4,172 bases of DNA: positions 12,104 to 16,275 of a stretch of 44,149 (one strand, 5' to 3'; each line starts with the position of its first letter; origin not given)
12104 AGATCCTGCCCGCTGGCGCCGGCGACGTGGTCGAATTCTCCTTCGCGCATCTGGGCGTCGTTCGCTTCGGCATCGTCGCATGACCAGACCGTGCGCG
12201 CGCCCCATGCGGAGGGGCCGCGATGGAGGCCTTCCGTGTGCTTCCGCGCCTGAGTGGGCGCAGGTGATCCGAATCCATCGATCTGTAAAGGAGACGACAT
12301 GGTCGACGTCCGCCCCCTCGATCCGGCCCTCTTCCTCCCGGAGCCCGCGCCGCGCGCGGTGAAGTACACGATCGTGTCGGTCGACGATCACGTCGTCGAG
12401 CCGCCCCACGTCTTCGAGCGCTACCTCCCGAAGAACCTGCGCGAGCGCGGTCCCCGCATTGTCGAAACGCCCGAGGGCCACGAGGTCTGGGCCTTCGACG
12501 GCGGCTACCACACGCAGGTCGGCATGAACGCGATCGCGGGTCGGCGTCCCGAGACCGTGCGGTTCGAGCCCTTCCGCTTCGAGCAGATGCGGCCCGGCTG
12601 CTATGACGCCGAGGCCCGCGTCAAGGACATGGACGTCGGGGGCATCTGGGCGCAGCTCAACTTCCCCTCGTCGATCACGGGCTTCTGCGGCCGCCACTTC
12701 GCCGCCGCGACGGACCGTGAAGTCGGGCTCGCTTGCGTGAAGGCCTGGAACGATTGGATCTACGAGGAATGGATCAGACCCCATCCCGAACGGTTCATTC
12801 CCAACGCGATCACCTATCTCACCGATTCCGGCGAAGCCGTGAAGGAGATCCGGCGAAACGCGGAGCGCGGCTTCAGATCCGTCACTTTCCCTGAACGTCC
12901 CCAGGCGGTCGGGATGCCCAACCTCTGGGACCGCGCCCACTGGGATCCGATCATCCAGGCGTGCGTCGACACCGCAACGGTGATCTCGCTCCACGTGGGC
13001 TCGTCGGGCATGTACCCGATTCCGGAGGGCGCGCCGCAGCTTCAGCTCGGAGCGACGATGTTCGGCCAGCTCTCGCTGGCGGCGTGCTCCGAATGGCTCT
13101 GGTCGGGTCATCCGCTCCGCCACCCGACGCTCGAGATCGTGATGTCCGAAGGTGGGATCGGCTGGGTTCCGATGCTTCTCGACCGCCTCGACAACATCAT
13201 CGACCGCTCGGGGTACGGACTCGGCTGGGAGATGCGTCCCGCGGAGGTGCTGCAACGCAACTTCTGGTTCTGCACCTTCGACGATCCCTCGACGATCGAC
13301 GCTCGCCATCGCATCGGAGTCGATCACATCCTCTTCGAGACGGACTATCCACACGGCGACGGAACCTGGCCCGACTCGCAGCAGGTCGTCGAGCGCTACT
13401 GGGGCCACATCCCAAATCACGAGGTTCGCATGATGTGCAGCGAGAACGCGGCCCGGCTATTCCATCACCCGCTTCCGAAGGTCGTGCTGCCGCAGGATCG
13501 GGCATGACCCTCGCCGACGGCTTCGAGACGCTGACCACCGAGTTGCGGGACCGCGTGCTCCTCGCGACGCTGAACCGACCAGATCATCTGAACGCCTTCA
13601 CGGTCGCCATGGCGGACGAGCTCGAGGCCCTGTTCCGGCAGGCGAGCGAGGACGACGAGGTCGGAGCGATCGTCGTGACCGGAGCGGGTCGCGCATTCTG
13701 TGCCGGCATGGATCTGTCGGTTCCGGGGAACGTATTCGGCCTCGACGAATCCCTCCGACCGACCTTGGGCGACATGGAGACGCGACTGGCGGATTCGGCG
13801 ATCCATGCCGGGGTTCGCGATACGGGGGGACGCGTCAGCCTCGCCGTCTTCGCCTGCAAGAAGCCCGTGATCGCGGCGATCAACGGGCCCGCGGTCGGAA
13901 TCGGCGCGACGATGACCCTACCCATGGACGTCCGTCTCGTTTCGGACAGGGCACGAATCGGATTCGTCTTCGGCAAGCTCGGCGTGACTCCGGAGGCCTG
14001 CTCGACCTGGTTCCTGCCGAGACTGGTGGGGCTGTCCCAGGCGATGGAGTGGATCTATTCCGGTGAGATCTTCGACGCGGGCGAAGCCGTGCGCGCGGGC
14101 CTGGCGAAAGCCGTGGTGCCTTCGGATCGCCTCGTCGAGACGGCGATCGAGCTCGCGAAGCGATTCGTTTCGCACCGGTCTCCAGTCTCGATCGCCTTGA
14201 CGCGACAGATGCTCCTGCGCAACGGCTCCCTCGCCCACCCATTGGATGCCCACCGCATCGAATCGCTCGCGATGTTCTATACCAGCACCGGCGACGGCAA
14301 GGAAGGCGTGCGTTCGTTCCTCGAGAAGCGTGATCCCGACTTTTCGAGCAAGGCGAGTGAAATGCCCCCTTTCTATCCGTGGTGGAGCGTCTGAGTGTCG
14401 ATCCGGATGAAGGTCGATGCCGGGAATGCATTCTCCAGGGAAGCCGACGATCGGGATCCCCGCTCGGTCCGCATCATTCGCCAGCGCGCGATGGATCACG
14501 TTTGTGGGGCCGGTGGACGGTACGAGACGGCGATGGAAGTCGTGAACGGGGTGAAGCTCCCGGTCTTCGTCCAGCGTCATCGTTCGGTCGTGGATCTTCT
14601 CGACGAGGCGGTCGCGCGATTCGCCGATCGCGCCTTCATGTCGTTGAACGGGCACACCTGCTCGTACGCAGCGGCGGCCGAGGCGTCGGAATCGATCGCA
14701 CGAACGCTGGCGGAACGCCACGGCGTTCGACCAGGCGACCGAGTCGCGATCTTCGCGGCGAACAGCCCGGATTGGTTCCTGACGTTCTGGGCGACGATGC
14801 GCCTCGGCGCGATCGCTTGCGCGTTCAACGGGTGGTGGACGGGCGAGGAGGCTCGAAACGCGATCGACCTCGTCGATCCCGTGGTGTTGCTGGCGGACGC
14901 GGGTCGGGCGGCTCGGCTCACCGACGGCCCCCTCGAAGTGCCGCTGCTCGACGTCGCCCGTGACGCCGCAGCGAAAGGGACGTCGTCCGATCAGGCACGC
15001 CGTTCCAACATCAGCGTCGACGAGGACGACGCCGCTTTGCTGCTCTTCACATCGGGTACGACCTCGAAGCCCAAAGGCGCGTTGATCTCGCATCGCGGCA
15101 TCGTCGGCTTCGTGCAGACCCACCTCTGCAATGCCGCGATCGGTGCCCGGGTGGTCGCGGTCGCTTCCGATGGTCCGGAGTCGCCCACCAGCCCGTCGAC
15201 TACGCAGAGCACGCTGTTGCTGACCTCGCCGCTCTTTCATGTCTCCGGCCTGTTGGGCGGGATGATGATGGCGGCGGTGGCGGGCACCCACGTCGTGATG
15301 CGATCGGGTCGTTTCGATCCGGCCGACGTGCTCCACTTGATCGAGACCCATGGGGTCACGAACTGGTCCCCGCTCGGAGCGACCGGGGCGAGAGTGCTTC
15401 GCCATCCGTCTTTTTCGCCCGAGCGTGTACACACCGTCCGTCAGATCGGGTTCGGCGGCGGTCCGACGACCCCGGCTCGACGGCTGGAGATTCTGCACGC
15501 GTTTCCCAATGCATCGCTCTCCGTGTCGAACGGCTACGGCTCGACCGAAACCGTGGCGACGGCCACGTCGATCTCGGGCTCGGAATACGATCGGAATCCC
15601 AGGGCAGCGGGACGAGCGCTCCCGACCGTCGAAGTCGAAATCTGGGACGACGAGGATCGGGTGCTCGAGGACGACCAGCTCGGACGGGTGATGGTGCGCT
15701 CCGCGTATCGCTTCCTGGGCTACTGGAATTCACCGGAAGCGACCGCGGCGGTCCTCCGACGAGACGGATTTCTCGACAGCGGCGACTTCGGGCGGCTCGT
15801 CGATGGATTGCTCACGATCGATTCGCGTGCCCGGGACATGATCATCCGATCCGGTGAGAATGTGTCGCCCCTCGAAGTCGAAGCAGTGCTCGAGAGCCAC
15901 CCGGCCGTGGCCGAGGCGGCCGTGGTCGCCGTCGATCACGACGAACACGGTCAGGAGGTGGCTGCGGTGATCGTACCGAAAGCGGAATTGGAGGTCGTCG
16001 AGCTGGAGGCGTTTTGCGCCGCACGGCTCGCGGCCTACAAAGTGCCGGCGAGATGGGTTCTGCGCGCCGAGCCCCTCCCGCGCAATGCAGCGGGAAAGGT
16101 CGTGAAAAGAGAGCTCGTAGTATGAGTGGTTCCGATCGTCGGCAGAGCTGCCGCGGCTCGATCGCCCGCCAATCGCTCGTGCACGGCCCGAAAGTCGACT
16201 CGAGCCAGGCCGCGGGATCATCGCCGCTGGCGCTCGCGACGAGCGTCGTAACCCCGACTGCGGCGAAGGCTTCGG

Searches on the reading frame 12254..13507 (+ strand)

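Call 58: search_protein_families(library=pfam, proteins=[window:12254-13507:+], max_evalue=0.01)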
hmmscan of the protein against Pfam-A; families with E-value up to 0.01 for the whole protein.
window:12254-13507:+ (417 aa): 1 family
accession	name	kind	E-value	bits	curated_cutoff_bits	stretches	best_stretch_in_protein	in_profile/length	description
PF04909.20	Amidohydro_2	-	7.9e-22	78.8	26.4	1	110-403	12-287/289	Amidohydrolase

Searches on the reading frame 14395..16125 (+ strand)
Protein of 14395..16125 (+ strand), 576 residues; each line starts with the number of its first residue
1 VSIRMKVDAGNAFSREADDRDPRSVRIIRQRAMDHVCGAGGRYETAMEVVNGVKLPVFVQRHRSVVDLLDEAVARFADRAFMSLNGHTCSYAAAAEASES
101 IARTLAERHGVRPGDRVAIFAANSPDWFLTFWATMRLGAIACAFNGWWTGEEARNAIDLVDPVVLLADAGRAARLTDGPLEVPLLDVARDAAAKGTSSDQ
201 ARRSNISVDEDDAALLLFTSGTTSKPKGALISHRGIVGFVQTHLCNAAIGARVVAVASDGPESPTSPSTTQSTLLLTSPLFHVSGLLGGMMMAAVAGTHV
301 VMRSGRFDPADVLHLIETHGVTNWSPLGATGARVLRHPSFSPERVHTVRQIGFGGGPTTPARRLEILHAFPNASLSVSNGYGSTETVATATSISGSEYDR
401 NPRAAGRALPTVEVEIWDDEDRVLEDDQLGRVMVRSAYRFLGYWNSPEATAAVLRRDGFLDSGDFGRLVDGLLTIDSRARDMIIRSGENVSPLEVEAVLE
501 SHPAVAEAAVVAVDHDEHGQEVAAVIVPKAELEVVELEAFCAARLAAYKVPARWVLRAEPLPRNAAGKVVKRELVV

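Call 58: search_protein_families(library=pfam, proteins=[window:14395-16125:+], max_evalue=0.01)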
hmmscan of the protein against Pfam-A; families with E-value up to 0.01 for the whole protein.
window:14395-16125:+ (576 aa): 2 families
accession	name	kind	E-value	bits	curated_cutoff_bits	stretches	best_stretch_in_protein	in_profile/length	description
PF00501.34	AMP-binding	-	2.9e-63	214.4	29.9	1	70-444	2-384/384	AMP-binding enzyme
PF13193.12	AMP-binding_C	-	1.6e-14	55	24.5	1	494-568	1-76/76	AMP-binding enzyme C-terminal domain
